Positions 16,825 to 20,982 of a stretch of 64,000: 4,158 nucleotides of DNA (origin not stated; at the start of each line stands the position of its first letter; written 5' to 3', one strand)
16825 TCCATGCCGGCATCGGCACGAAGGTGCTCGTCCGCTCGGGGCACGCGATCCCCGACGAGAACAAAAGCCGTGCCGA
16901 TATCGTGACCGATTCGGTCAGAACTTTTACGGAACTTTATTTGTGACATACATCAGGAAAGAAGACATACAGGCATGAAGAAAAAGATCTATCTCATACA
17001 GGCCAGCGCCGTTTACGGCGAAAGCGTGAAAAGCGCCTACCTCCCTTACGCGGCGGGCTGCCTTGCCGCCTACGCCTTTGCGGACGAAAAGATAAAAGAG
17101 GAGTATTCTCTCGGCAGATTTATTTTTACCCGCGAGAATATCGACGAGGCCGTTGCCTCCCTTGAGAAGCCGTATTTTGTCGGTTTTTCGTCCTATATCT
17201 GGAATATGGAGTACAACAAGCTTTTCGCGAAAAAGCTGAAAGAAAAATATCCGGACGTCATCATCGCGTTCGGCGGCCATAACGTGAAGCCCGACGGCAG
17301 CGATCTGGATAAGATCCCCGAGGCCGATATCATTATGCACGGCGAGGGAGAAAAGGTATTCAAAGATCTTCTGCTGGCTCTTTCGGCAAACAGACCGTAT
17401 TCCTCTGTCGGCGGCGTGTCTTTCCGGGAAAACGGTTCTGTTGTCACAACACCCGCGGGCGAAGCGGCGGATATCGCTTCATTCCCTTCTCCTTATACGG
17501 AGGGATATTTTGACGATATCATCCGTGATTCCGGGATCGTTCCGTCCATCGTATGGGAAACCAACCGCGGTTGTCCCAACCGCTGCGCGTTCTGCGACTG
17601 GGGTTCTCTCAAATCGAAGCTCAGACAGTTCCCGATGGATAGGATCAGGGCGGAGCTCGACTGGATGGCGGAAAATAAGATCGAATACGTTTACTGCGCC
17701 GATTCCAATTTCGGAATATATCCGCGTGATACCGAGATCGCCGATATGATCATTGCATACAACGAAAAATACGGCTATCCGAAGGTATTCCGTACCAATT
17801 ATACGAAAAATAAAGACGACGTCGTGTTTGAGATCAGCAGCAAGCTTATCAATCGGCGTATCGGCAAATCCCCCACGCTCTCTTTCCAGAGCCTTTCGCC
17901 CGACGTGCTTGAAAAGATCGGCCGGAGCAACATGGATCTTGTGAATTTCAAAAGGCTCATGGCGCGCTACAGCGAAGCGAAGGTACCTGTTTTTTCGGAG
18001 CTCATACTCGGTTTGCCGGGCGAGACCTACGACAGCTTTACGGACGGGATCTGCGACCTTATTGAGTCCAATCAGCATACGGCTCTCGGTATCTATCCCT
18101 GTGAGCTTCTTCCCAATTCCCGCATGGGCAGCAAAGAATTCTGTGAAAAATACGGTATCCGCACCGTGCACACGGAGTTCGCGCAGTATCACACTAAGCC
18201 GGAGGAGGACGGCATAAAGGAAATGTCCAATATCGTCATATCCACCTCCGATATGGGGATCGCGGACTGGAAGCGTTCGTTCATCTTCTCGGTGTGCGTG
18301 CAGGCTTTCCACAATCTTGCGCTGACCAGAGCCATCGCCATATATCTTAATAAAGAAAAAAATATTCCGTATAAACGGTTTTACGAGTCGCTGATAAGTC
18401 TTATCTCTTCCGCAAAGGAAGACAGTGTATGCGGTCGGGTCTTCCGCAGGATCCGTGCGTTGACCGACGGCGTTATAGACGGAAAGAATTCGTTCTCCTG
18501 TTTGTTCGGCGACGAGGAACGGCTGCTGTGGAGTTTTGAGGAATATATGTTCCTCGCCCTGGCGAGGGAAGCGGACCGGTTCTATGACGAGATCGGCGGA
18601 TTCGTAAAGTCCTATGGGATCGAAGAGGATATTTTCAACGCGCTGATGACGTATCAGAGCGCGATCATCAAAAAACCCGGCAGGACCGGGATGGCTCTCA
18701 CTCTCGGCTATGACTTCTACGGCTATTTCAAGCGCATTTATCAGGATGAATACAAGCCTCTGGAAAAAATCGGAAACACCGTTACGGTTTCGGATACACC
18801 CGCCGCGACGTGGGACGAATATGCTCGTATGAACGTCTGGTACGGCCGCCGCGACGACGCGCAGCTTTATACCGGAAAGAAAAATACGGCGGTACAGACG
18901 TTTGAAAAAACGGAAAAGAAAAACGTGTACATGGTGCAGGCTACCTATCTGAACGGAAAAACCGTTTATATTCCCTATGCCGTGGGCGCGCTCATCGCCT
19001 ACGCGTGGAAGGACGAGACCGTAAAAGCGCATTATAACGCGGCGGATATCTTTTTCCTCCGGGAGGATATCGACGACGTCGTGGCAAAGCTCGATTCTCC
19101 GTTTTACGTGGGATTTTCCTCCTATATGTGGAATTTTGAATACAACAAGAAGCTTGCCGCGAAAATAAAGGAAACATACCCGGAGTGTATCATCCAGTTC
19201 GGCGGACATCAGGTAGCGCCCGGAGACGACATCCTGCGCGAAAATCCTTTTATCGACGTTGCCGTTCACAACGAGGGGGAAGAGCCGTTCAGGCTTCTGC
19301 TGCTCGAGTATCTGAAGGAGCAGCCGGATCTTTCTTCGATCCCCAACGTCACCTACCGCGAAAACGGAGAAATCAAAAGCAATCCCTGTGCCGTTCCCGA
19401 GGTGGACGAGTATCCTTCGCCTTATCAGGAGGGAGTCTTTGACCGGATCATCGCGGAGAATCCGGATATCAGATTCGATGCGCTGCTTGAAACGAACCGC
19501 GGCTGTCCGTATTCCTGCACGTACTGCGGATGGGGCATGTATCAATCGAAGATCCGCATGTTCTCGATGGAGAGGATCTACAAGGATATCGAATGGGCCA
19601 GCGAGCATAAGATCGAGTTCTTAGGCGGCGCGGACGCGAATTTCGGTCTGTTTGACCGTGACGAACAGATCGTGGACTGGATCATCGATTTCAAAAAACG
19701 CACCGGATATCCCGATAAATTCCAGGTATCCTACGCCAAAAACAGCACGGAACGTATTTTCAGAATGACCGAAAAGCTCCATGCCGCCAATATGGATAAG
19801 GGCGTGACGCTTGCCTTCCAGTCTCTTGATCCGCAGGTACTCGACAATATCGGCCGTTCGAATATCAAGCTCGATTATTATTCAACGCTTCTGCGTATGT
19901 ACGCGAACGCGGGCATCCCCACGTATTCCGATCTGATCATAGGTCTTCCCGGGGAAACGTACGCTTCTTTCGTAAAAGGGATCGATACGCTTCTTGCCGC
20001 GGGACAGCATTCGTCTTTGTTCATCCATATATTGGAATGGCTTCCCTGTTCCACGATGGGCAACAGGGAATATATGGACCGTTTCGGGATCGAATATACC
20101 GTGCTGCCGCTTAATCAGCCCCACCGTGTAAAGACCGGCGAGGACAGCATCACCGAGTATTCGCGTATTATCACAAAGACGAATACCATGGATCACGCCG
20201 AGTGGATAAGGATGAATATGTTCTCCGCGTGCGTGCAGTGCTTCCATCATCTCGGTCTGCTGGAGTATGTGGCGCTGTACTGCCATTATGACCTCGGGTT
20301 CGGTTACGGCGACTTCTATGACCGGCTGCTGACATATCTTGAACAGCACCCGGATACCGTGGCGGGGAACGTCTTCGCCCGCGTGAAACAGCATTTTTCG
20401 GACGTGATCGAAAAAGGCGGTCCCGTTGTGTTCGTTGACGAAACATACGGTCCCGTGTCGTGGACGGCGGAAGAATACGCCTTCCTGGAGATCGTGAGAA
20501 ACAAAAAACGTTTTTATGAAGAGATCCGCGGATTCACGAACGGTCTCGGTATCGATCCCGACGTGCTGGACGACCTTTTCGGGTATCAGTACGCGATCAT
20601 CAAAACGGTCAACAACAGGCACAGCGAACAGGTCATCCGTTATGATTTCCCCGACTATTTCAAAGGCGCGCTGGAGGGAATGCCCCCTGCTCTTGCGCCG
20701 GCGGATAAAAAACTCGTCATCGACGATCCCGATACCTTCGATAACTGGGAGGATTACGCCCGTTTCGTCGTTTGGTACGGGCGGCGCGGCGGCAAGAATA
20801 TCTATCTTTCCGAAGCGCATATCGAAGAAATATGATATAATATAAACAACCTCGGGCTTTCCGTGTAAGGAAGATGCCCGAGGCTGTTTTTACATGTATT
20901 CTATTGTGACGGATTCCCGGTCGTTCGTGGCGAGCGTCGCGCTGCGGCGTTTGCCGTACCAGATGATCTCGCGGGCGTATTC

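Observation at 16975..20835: Two complete clade-A radical SAM modules fused into one 1286-aa polypeptide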

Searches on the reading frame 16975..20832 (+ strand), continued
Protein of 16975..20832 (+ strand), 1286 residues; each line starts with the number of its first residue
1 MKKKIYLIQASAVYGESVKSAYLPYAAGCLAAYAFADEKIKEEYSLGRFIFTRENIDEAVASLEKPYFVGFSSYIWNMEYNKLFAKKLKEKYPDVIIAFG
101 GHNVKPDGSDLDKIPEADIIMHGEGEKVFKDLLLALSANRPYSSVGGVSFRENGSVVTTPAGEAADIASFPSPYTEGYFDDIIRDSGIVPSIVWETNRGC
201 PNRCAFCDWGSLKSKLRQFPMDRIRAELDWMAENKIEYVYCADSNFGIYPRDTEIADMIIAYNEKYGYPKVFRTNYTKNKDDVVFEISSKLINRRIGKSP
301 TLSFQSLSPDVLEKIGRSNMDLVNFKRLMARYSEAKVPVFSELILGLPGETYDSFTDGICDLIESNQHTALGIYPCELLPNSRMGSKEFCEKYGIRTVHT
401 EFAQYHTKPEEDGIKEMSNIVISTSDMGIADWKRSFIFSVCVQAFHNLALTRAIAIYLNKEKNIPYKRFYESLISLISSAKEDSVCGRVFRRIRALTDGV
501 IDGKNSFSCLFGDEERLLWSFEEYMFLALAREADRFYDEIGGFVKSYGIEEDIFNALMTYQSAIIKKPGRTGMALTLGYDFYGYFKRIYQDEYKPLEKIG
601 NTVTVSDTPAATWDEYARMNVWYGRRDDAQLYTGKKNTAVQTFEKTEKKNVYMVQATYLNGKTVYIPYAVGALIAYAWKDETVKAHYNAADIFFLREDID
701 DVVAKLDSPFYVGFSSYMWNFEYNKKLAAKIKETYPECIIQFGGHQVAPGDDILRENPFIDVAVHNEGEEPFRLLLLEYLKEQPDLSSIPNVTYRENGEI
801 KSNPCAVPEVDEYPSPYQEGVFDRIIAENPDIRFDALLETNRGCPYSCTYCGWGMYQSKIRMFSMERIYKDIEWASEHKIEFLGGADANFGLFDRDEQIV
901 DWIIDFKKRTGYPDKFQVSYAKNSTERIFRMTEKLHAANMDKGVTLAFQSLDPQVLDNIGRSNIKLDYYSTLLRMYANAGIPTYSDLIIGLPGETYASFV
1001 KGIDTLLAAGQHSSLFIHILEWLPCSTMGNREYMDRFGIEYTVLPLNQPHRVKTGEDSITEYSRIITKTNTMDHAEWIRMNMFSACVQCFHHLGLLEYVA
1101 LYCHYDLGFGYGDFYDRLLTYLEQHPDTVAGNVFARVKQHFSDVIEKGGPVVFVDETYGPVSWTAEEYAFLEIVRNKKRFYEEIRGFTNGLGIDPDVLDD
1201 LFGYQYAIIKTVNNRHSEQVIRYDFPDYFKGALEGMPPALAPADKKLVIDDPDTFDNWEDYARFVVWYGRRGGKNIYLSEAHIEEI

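Call 66: search_protein_families(library=pfam, proteins=[L010:2436-4598:+, L010:4664-6121:-, L010:6204-7298:-, L010:7694-8902:-, L010:9113-9850:-, L010:13897-14778:-, L010:14791-15306:-, L010:15486-16895:+, L010:16895-19399:+, L010:19428-20270:+], max_evalue=0.0001)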
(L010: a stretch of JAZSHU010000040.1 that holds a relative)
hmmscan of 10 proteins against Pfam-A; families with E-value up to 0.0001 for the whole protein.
L010:2436-4598:+ (721 aa): 1 family
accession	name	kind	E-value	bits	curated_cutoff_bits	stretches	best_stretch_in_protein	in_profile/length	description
PF13229.12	Beta_helix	-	3.5e-15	56.4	25.9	2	526-622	53-136/158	Right handed beta helix region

L010:4664-6121:- (485 aa): 2 families
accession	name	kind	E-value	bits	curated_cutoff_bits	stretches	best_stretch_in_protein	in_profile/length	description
PF07690.21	MFS_1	-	2.8e-25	89.4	33.4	2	59-299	16-236/347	Major Facilitator Superfamily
PF00083.30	Sugar_tr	-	1.5e-15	57.5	22.3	2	96-293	63-277/452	Sugar (and other) transporter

L010:6204-7298:- (364 aa): 3 families
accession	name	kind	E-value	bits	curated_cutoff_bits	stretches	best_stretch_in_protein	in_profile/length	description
PF13630.11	SdpI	-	1.5e-20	73.5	28.2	1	138-207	1-71/71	SdpI/YfhL protein family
PF07853.16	DUF1648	-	2.1e-18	66.1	28.7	1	14-61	2-49/49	Domain of unknown function (DUF1648)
PF10882.14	bPH_5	-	1.3e-06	28.8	22.5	1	260-350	2-90/100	Bacterial PH domain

L010:7694-8902:- (402 aa): 0 families

L010:9113-9850:- (245 aa): 0 families

L010:13897-14778:- (293 aa): 1 family
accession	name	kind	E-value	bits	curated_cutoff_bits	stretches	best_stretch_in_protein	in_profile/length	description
PF13367.11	PrsW-protease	-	8.3e-28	97.7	23.5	1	34-247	1-191/196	PrsW family intramembrane metalloprotease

L010:14791-15306:- (171 aa): 2 families
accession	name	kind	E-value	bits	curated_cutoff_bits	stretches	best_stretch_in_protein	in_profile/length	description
PF14815.12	NUDIX_4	-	1.4e-19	70.3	35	1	50-166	2-113/113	NUDIX domain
PF00293.34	NUDIX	-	7.8e-18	65.2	21.1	1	48-164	6-131/134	NUDIX domain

L010:15486-16895:+ (470 aa): 2 families
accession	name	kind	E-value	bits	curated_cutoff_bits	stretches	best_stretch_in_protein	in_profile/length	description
PF08502.15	LeuA_dimer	-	2.3e-30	105.6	24.9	1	335-463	2-130/131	LeuA allosteric (dimerisation) domain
PF00682.25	HMGL-like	-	1.4e-27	97.2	29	1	4-228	2-220/260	HMGL-like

L010:16895-19399:+ (835 aa): 3 families
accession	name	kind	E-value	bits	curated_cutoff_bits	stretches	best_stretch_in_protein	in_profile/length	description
PF00501.34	AMP-binding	-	3.4e-93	312.9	29.9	1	304-691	4-384/384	AMP-binding enzyme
PF01261.30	AP_endonuc_2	-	2.8e-25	89.9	31.1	1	21-243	3-232/249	Xylose isomerase-like TIM barrel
PF13193.12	AMP-binding_C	-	2.1e-19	70.6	24.5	1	742-817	1-76/76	AMP-binding enzyme C-terminal domain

L010:19428-20270:+ (281 aa): 1 family
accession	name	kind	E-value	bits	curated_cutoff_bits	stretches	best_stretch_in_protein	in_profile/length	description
PF01063.24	Aminotran_4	-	2.3e-24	86.9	28.5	1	68-280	2-198/223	Amino-transferase class IV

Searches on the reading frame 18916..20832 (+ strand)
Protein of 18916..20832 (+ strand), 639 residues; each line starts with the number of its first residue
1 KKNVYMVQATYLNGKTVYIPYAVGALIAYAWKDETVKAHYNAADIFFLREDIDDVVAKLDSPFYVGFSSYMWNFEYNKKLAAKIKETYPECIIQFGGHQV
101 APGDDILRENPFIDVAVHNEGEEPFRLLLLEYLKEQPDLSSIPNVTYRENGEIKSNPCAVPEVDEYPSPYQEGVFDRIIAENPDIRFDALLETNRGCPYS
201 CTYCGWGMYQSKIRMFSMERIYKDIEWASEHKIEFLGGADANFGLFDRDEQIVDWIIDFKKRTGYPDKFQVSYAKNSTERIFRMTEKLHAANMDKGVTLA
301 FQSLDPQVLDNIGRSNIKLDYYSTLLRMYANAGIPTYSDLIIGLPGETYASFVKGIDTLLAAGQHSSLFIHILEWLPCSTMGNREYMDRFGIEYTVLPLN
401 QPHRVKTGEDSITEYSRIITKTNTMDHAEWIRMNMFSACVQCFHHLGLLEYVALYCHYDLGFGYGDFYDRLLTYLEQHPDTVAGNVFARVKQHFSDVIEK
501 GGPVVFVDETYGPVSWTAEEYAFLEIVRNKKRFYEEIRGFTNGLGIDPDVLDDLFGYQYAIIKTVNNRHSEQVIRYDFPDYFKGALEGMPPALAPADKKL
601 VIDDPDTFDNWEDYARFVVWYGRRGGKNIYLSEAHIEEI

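Call 26: search_solved_structures(query=window:18916-20832:+, max_evalue=0.01)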
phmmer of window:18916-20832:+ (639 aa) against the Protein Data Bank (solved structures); distinct sequences matched with E-value up to 0.01: 4.
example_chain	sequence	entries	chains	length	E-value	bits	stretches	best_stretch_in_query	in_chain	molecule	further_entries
7kdx_A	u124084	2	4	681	1.4e-100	340.9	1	17-586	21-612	Methyltransferase TokK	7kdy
9n1b_A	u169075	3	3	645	1.5e-44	155.8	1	51-376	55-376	Radical SAM protein | Radical SAM enzyme CysS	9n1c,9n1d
6fd2_B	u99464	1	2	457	7.8e-05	24.5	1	194-367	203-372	Putative apramycin biosynthetic oxidoreductase 4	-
5ul2_A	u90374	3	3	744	0.00063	21.5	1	118-225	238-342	OxsB protein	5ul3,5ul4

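Call 46: search_protein_representatives(protein=window:18916-20832:+)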
Query: 639 residues. Proteins with E-value up to 0.001 (for the whole library): 20048; up to 1e-10: 6256; up to 1e-30: 1573. The best 150 are listed.
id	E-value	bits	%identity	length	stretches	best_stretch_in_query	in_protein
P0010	1.2e-289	978.9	40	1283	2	2-632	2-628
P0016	1.4e-260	882.9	37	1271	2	2-632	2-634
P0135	1.3e-210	717.7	47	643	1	2-635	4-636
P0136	1.1e-204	698.1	49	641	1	1-634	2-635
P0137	2.3e-178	611.2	44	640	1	1-631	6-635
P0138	6.4e-178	609.7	45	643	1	3-634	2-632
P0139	3.9e-175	600.5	45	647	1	2-634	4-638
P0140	5.3e-169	580.2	42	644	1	1-631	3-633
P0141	7.3e-167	573.2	43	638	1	2-631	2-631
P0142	8.9e-165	566.3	41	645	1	2-630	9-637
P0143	2.6e-164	564.8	40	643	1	1-633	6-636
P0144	5.0e-164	563.8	42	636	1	1-631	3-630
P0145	2.9e-162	558.0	42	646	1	1-628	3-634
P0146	5.2e-162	557.1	42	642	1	1-627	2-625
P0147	4.3e-160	550.8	41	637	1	2-632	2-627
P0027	4.3e-119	415.3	36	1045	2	236-629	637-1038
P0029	1.6e-118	413.5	35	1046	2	190-633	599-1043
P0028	2.6e-113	396.2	37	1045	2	1-371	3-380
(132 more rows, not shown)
